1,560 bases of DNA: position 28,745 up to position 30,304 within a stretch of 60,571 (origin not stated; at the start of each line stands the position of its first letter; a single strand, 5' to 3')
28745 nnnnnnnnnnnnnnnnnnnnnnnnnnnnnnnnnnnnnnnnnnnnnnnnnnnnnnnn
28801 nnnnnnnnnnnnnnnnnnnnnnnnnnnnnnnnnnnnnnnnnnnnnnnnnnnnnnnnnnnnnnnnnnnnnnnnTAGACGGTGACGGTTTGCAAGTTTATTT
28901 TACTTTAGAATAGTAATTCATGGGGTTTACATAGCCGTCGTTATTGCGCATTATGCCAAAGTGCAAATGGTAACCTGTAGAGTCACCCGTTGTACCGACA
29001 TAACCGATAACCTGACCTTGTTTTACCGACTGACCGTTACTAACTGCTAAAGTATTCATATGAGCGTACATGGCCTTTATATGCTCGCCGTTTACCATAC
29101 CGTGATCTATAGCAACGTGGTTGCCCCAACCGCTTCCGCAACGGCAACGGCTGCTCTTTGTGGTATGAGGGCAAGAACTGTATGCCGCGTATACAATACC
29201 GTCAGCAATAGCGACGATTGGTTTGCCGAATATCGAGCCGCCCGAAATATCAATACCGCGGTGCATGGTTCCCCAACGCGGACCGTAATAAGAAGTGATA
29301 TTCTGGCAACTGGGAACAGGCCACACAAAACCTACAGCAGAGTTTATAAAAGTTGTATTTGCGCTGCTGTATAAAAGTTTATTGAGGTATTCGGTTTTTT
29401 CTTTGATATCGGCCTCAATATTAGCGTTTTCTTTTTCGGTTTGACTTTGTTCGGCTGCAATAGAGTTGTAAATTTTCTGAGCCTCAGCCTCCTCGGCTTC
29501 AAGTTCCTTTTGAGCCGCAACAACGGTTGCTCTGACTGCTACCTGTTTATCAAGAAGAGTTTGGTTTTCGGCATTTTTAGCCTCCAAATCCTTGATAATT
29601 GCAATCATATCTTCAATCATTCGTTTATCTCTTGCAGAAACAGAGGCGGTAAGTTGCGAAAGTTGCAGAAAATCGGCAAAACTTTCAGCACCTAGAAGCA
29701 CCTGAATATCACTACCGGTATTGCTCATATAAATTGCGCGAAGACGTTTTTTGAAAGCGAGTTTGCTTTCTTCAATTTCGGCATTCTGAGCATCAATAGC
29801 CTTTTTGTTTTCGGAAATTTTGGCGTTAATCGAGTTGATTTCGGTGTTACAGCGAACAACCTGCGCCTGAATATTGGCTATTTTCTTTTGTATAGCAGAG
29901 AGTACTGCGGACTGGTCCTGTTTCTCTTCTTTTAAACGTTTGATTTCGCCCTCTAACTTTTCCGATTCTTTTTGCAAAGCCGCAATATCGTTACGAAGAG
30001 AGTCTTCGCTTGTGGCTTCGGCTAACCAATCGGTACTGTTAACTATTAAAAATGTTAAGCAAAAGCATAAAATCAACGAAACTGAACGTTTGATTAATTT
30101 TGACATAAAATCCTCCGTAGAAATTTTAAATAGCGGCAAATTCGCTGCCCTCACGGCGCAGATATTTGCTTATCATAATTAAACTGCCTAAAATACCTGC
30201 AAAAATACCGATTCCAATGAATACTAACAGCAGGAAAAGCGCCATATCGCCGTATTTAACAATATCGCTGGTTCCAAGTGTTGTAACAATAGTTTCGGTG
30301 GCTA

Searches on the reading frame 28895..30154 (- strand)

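Call 8: search_protein_families(library=pfam, proteins=[window:28895-30154:-], max_evalue=0.01)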
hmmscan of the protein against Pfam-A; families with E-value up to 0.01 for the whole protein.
window:28895-30154:- (419 aa): 7 families
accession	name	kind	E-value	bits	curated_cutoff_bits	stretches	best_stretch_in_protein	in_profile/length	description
PF01551.29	Peptidase_M23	-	5e-24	84.8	28.7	1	297-411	2-96/96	Peptidase family M23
PF24568.1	CC_PcsB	-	9e-08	32.3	27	1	121-193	2-75/75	Peptidoglycan hydrolase PcsB, coiled-coil domain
PF10186.14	ATG14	-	4e-05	23.3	33.2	1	53-140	24-112/347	Vacuolar sorting 38 and autophagy-related subunit 14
PF08614.16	ATG16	-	0.00012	22.8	33.7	1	52-135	85-168/200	Autophagy protein 16 (ATG16)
PF14932.11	HAUS-augmin3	-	0.0066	16.4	29.4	1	48-163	66-181/260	HAUS augmin-like complex subunit 3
PF07851.19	TMEM120A-B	-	0.0093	15.7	29.8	1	55-156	2-103/324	TMEM120A/B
PF13533.13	Biotin_lipoyl_2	-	0.0097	16.2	29.8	0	368-385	13-30/32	Biotin-lipoyl like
